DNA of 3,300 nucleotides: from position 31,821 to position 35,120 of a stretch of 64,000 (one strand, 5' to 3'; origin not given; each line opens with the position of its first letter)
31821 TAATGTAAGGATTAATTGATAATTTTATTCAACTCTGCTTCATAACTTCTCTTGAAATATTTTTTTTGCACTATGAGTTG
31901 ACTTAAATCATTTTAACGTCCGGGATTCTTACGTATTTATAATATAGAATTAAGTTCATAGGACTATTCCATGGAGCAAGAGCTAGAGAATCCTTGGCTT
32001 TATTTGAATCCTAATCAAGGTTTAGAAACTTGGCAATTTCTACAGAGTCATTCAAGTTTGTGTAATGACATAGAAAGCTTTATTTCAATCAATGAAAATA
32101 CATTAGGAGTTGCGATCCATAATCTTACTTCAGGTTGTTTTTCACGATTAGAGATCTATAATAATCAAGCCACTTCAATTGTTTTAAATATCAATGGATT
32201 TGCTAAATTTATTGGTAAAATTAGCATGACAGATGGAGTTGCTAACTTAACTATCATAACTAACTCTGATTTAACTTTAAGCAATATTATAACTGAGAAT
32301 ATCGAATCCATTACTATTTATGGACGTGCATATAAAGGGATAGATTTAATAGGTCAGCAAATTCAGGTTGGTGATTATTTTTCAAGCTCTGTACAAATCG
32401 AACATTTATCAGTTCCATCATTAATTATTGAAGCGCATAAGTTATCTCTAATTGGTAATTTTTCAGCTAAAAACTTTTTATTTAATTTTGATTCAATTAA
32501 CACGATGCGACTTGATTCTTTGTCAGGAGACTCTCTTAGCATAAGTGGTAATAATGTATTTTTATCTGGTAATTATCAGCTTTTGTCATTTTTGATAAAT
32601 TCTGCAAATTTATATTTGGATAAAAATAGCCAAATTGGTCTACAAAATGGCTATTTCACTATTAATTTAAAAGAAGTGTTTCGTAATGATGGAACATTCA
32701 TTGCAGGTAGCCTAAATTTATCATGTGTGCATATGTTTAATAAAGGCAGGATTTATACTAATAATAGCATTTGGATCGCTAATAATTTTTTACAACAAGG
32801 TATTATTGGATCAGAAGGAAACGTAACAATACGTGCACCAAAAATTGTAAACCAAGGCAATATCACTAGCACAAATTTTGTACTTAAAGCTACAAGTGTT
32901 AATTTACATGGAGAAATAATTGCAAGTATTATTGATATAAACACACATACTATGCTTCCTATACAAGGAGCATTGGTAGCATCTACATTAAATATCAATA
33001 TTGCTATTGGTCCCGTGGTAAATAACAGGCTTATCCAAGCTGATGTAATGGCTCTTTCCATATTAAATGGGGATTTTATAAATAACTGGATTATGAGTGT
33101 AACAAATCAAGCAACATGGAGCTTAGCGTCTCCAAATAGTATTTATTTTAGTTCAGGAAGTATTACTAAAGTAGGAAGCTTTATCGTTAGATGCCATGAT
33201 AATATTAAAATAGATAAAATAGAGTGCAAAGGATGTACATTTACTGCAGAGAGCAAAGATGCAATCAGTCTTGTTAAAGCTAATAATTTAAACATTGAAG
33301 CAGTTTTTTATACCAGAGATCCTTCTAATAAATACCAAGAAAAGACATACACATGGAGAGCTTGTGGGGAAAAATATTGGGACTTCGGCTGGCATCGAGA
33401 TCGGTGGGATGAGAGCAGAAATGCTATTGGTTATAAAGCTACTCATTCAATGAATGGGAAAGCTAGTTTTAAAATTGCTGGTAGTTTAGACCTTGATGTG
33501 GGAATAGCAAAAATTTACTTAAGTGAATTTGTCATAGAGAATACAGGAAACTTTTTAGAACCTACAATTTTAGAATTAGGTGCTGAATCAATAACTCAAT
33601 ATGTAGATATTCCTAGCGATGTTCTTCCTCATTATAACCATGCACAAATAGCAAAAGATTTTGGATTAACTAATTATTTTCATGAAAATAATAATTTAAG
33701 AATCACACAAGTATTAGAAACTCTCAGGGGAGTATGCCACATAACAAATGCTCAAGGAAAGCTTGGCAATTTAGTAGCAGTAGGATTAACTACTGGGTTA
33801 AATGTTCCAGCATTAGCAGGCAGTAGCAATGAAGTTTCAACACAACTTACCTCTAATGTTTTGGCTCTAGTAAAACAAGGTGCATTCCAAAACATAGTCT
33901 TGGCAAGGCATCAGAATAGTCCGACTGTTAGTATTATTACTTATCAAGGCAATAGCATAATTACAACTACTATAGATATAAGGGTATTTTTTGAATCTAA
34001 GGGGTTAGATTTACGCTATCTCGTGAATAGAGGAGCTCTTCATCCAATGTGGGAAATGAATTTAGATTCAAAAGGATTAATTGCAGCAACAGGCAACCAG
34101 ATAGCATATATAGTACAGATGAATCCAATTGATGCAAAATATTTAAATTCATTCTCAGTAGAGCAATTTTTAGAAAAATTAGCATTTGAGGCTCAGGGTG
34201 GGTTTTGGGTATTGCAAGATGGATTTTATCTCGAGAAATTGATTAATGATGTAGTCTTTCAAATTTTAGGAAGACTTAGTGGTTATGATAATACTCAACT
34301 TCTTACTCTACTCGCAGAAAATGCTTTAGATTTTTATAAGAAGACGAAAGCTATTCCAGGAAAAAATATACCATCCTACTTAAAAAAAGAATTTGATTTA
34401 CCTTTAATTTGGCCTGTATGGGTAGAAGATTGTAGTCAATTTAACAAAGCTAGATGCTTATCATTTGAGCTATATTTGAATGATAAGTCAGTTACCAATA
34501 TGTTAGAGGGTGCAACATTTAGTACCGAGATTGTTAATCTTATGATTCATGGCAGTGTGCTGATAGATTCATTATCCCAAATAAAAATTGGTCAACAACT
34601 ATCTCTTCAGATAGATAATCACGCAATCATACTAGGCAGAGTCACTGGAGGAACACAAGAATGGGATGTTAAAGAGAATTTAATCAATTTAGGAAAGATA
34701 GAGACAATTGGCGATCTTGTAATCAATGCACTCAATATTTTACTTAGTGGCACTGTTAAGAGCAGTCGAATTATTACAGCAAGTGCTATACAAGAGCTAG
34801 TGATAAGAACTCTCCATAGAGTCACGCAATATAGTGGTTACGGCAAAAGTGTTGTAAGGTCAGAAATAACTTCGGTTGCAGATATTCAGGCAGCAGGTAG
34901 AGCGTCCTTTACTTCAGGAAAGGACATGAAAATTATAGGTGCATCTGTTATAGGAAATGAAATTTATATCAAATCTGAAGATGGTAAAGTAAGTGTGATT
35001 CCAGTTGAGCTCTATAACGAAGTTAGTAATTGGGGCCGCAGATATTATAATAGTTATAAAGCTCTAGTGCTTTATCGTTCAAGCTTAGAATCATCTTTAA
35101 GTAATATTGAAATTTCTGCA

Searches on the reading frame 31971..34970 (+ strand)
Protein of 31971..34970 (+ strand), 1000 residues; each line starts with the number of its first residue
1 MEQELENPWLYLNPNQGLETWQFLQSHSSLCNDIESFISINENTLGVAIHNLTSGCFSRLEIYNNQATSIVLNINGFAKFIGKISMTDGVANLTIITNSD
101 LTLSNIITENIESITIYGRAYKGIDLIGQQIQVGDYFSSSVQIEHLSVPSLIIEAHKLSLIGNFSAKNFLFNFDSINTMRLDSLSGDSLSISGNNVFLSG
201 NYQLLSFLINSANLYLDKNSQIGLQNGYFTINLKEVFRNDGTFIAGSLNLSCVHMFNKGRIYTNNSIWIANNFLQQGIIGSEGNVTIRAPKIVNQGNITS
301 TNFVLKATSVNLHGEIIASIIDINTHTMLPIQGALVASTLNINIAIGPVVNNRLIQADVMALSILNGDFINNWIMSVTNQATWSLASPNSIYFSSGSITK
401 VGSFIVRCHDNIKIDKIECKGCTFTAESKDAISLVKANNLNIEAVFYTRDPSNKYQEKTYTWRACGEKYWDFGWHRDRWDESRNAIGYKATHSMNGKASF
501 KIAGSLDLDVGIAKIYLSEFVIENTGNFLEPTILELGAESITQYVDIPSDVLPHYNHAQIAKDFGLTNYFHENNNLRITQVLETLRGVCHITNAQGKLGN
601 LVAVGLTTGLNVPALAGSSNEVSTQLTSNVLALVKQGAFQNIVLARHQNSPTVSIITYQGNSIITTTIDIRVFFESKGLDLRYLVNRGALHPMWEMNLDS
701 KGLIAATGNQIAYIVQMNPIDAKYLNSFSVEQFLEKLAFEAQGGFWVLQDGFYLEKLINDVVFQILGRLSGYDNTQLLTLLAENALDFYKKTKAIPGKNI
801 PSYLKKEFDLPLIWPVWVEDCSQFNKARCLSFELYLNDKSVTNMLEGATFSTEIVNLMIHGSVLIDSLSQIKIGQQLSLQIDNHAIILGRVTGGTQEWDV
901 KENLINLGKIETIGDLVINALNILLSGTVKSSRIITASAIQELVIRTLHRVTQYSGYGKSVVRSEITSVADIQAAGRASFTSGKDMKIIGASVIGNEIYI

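Call 39: search_solved_structures(query=window:31971-34970:+, max_evalue=1, show_alignments=1)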
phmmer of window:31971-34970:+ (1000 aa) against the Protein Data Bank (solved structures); distinct sequences matched with E-value up to 1: 1.
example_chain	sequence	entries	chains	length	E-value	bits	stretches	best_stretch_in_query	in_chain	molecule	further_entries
7yzn_A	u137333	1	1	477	0.89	10.4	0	457-539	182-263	Probable translation initiation factor IF-2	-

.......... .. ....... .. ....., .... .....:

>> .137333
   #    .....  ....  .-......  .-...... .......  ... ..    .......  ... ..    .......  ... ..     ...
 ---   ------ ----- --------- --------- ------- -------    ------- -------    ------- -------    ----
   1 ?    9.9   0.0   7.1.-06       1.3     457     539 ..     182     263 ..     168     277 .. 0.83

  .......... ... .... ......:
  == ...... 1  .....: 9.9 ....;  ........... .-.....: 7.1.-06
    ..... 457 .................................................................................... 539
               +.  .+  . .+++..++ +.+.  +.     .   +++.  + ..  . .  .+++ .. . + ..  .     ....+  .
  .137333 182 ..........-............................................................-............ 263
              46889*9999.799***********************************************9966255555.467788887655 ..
